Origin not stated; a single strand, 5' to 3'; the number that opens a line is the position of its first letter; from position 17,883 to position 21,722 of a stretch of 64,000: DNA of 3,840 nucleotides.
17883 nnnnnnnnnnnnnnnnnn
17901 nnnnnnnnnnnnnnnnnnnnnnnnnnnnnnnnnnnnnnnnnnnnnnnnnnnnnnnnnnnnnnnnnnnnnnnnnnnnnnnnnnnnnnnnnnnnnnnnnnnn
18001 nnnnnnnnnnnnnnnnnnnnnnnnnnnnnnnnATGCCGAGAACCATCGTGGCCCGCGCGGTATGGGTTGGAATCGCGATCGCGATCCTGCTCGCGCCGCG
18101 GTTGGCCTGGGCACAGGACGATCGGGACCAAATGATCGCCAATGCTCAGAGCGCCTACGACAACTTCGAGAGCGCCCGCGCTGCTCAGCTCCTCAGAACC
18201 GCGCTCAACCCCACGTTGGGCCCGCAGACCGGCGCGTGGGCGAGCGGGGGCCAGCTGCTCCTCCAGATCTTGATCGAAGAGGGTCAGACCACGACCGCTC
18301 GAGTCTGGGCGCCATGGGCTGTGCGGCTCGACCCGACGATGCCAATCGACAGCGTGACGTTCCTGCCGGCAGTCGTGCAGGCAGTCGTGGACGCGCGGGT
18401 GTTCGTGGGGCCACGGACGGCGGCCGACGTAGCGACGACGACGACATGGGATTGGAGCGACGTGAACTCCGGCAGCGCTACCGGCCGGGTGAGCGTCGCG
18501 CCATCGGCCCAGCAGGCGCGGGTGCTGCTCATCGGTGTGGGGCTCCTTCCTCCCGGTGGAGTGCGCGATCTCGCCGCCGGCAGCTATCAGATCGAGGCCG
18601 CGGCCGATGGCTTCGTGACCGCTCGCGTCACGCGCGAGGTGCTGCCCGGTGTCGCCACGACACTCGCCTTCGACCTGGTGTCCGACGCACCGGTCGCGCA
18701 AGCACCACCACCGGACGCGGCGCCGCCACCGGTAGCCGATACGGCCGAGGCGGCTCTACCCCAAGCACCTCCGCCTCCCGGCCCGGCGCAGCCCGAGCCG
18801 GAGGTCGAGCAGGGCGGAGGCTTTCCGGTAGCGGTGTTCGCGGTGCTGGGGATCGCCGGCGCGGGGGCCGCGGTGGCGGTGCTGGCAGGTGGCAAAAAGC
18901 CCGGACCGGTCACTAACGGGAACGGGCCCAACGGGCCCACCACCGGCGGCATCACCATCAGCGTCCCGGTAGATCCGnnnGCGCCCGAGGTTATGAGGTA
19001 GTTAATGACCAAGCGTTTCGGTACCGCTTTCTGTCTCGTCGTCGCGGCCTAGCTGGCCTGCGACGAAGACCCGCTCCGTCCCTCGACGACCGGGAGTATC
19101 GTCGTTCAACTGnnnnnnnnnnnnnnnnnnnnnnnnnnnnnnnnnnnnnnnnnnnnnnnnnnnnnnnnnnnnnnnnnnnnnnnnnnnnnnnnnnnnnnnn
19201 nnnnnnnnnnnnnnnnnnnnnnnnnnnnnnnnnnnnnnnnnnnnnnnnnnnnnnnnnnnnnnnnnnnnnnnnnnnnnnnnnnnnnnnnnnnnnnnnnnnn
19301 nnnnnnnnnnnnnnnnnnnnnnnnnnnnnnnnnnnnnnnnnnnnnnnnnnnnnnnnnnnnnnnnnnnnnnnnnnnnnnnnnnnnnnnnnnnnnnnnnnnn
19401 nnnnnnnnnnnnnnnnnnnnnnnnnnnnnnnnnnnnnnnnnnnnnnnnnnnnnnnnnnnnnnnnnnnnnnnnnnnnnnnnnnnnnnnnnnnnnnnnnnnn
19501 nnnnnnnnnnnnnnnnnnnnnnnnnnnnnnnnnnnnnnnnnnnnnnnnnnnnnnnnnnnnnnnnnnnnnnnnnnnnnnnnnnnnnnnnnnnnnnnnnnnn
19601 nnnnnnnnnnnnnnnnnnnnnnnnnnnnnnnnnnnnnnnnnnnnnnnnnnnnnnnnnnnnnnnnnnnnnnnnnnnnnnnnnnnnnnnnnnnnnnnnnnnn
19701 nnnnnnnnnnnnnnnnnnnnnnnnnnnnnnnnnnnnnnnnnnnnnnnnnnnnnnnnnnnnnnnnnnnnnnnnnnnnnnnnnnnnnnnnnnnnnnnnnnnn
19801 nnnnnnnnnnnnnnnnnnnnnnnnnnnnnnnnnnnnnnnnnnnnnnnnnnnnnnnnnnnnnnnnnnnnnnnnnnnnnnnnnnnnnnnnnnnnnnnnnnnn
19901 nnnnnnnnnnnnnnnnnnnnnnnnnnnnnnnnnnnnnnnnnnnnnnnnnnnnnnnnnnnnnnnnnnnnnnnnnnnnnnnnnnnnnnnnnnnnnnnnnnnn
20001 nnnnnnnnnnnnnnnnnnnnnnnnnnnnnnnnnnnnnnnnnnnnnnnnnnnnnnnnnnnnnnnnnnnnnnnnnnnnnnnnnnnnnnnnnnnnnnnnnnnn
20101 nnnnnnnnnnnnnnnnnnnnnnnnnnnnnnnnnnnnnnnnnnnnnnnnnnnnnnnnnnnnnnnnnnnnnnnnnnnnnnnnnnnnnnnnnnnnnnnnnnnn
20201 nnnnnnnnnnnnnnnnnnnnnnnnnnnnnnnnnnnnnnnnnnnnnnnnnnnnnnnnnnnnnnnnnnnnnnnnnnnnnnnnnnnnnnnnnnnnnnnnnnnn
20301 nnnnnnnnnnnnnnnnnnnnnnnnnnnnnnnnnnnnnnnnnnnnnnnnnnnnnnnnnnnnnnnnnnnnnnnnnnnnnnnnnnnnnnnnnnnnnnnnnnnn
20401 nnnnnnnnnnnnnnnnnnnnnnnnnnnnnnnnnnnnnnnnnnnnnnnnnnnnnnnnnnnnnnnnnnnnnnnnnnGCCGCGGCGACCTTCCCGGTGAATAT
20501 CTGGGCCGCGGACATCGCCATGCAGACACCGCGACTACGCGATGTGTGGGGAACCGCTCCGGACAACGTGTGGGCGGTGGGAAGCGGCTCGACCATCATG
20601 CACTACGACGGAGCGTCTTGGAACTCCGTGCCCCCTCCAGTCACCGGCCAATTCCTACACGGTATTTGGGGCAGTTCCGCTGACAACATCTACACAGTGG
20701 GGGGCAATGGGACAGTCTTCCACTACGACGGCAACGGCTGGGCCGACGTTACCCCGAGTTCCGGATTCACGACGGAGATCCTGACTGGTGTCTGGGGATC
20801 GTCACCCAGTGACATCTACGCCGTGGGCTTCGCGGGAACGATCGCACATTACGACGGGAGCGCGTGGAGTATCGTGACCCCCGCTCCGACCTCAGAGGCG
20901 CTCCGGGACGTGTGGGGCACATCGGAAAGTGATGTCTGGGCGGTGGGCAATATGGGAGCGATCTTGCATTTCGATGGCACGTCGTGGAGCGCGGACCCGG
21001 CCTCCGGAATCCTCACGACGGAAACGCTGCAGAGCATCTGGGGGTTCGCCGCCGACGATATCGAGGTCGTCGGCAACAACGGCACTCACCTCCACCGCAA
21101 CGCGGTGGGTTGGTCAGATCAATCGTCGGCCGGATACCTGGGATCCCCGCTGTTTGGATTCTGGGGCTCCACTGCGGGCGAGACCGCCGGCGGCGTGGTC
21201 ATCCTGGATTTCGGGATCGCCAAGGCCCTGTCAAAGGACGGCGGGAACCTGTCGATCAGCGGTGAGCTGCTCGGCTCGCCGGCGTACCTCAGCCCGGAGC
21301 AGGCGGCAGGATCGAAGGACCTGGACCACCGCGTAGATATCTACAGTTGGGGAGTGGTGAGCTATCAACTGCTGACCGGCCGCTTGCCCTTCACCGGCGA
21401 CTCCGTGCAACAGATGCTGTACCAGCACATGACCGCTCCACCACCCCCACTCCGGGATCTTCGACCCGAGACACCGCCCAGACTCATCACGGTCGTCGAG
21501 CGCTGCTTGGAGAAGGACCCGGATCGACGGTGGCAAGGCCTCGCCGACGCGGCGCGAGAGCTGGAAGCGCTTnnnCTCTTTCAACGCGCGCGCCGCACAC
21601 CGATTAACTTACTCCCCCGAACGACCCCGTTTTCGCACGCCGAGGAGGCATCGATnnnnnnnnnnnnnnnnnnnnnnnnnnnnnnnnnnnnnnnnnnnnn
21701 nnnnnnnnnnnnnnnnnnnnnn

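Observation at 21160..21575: Chimeric gene end: a truncated sixth propeller blade runs in frame into the C-lobe of a Hanks-type kinase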

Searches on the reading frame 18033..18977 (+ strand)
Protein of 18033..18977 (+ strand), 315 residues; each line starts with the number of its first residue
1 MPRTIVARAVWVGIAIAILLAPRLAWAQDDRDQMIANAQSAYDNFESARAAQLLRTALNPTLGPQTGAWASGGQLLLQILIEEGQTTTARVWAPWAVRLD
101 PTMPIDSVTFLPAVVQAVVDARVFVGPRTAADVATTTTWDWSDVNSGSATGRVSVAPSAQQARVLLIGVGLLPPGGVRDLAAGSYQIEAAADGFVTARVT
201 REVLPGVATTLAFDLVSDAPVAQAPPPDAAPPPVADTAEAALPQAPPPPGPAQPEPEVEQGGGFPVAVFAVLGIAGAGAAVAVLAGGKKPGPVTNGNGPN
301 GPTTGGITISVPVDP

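Call 24: search_protein_families(library=pfam, proteins=[window:18033-18977:+], max_evalue=0.001)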
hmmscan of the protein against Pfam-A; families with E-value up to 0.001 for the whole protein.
window:18033-18977:+ (315 aa): 0 families

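Call 67: list_cluster_members(proteins=[window:18033-18977:+, window:29990-31648:-, window:28898-29902:+, window:21656-23053:+, window:23967-25313:+])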
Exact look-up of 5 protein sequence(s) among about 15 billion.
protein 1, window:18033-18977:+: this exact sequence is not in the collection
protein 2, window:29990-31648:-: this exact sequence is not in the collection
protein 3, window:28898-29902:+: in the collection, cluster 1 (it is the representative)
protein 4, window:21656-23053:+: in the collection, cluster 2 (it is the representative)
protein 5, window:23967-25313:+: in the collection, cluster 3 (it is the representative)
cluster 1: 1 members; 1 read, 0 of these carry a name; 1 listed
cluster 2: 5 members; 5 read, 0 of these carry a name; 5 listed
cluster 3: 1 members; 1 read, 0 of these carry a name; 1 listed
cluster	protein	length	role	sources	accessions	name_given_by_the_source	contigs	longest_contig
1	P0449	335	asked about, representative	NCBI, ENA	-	-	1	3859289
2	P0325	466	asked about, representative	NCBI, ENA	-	-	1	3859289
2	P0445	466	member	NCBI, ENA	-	-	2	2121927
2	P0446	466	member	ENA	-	-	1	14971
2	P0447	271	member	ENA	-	-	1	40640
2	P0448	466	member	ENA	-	-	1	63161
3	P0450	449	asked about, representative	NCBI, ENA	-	-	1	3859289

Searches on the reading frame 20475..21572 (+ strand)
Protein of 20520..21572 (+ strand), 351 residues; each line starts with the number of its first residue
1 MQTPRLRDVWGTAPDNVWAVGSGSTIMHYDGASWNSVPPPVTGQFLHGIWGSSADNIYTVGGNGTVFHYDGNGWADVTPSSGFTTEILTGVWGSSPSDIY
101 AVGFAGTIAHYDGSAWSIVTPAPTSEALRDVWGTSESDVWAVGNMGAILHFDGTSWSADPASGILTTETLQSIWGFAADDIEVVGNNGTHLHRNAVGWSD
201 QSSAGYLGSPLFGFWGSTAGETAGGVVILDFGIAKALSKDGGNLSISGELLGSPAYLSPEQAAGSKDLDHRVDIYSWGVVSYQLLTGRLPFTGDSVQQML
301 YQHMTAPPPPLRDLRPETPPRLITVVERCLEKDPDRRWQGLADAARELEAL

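Call 29: search_protein_representatives(protein=window:20520-21572:+)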
Query: 351 residues. Proteins with E-value up to 0.001 (for the whole library): 643581; up to 1e-10: 307972; up to 1e-30: 6150. The best 150 are listed.
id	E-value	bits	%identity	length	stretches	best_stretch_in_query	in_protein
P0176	0.0e+00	1224.6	37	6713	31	5-201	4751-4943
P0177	1.5e-271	916.2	44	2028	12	5-185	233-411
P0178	5.4e-249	842.0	46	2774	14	7-163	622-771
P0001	1.0e-236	801.6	100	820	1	1-351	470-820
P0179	5.4e-236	799.2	41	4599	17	4-165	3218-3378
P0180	2.7e-229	777.2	39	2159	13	8-224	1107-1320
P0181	7.1e-209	710.0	42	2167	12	5-176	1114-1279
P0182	3.1e-191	651.9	39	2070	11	5-204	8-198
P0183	2.4e-186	635.8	43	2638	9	7-202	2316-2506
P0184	6.8e-184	627.8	44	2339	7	5-180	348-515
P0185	8.5e-177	604.4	39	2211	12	5-158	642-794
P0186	1.6e-171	587.1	41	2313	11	17-176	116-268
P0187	6.8e-171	585.0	52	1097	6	8-160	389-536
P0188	1.7e-164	563.9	39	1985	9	3-158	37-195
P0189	4.7e-163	559.2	48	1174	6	3-160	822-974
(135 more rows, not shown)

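Call 64: predict_structure(alignment_id=A2)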
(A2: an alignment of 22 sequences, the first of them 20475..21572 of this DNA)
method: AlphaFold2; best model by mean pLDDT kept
length: 366 residues; sequences in the alignment: 22
mean_pLDDT: 83.0   pTM: 0.65
mean pLDDT of the five models: 83.0, 82.8, 82.6, 82.1, 78.9
residues with pLDDT >= 90: 215; 70-90: 86; 50-70: 17; < 50: 48
segments of 3 or more residues with pLDDT < 50: 1-17, 236-266
pLDDT, mean of each block of 10 residues (from residue 1): 29 43 87 91 90 90 95 95 97 80 95 96 95 92 96 96 96 80 90 91 89 80 71 51 42 40 56 90 87 93 92 93 97 96 97 89 85
secondary structure, 60 per line:
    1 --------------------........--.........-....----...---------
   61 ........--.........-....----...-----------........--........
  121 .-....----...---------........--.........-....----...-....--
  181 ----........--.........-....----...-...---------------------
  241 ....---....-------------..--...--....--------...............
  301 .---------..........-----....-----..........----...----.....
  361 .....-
elements in order: E21-28 E31-36 E41-44 E49-51 E61-68 E71-76 E81-84 E89-91 E103-110 E113-118 E123-126 E131-133 E143-150 E153-158 E163-166 E171-173 H175-178 E185-192 E195-200 E205-208 E213-215 E241-244 E248-251 H274-277 H286-301 H311-320 H326-329 H335-344 H356-365
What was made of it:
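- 20538..21149 (+): Five complete beta-propeller blades, aa 476-679, with the motif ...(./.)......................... and a period of 39-43 aa. The AF2 model shows five four-stranded blades with pLDDT about 90 (call 64).
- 21150..21182 (+): Start of a further blade, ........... (aa 680-690). Only its first strand motif is left. No strand is predicted here and pLDDT is 50-70 (call 64).
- It is predicted to fold, with pLDDT about 90 (call 64).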

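Call 66: fold_search(model_id=the predicted structure, library=pdb)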
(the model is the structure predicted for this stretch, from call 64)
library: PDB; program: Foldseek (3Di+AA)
matches with E <= 10: 2000; with E <= 0.001: 703
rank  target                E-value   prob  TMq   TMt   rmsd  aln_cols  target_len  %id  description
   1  5oj5_A                2.3e-09  1.00  0.36  0.41   8.2       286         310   13  YCF48 bound to D1 peptide (released 2018-08-08)
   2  5ojr_B                5.2e-09  1.00  0.36  0.41   8.3       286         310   14  YCF48 bound to D1 peptide (released 2018-08-08)
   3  5ojr_C                5.8e-09  1.00  0.36  0.42   8.8       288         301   14  YCF48 bound to D1 peptide (released 2018-08-08)
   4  5ojp_B                5.8e-09  1.00  0.36  0.42   8.2       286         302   14  YCF48 bound to D1 peptide (released 2018-08-08)
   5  5ojp_A                9.4e-09  1.00  0.33  0.38   8.1       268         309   13  YCF48 bound to D1 peptide (released 2018-08-08)
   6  2xbg                  1.6e-08  1.00  0.36  0.41   8.3       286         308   13  Crystal Structure of YCF48 from Thermosynechococcus elongatus (released 2011-04-13)
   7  5ojr_D                2.0e-08  1.00  0.37  0.43   8.0       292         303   14  YCF48 bound to D1 peptide (released 2018-08-08)
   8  5ojr_A                2.0e-08  1.00  0.36  0.41   9.3       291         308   13  YCF48 bound to D1 peptide (released 2018-08-08)
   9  5ojp_C                6.5e-08  1.00  0.25  0.30  11.6       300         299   16  YCF48 bound to D1 peptide (released 2018-08-08)
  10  6i2p_B                1.5e-07  1.00  0.29  0.39  12.7       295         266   18  Crystal structure of the Mycobacterium tuberculosis PknB kinase domain (L33E mutant) in complex with its substrate Gar (released 2019-05-22)
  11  6b2p                  1.6e-07  1.00  0.26  0.37   6.4       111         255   39  Dual Inhibition of the Essential Protein Kinases A and B in Mycobacterium tuberculosis (released 2018-02-14)
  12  7wb4_C                1.8e-07  1.00  0.42  0.45   4.0       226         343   12  Cryo-EM structure of the NR subunit from X. laevis NPC (released 2022-03-02)
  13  7bie_A                2.5e-07  1.00  0.43  0.54   3.1       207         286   12  Crystal structure of nvWrap-T, a 7-bladed symmetric propeller (released 2021-09-22)
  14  7r5k_Q0               2.5e-07  1.00  0.42  0.44   4.9       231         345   13  Human nuclear pore complex (constricted) (released 2022-06-22)
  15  2fum_B                3.0e-07  1.00  0.25  0.35   1.0        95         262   42  Catalytic domain of protein kinase PknB from Mycobacterium tuberculosis in complex with mitoxantrone (released 2006-08-01)
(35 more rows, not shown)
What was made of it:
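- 20538..21149 (+): Foldseek matches seven-bladed propellers such as Ycf48 and WRAP-T (call 66).
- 21186..21572 (+): Hanks-type kinase C-lobe only. It runs from the strand before DFG through the activation loop, SPE and DIYSWG to the subdomain XI Arg, and ends ...ELEAL. The AF2 C-lobe superposes on PknB at 1.0-1.5 A over about 100 residues (calls 64, 66).
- Closest known: Ycf48/HCF136-like seven-bladed beta-propellers. Same: These are the best structural matches of the blade region (Foldseek E about 1e-9; call 66).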
